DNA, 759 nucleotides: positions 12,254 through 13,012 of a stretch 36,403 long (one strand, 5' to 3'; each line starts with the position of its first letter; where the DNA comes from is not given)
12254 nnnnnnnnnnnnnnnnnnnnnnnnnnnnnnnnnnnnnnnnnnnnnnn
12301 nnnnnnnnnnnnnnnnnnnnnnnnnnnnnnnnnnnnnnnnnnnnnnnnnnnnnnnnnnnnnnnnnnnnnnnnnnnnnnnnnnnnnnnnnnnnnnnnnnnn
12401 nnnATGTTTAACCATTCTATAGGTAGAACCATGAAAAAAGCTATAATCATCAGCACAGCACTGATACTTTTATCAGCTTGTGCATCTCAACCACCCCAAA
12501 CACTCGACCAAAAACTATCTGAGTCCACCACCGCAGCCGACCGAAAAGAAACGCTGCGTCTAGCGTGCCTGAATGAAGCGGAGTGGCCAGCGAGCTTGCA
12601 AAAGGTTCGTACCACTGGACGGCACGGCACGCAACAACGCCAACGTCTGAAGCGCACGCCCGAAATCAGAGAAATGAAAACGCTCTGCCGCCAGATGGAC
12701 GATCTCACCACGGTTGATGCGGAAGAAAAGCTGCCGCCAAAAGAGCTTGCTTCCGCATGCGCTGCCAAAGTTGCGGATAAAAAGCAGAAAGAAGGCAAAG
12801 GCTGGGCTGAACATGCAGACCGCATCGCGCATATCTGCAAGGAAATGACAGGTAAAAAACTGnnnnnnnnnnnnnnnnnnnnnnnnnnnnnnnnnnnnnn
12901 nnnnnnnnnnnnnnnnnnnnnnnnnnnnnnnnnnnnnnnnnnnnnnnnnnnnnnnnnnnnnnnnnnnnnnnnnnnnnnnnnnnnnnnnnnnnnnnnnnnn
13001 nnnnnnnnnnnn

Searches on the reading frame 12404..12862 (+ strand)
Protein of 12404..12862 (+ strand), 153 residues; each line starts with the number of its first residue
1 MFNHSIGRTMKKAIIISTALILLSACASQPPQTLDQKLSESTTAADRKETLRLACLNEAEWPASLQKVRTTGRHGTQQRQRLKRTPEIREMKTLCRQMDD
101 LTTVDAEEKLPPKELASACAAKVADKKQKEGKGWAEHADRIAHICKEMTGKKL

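Call 19: search_protein_families(library=pfam, proteins=[window:12404-12862:+], max_evalue=0.01)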
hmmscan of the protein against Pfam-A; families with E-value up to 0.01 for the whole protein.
window:12404-12862:+ (153 aa): 0 families

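Call 36: search_protein_families(library=phrogs, proteins=[window:12404-12862:+], max_evalue=0.1)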
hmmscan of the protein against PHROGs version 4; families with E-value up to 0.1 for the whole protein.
window:12404-12862:+ (153 aa): 7 families
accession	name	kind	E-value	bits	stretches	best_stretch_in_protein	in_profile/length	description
phrog_456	-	lysis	0.0013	19.4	1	9-33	9-35/102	Rz-like spanin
phrog_1904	-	lysis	0.0022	18.9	1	10-54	1-45/235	endolysin; lysM motif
phrog_1119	-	moron, auxiliary metabolic gene and host takeover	0.0028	19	1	10-33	1-23/78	Cor superinfection exclusion protein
phrog_8241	-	unknown function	0.029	15.7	1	11-59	3-52/143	-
phrog_28895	-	unknown function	0.037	15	1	88-106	9-27/44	-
phrog_902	-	unknown function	0.044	15.1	1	8-46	6-41/118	-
phrog_1275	-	lysis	0.089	13.7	0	8-33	3-28/81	Rz-like spanin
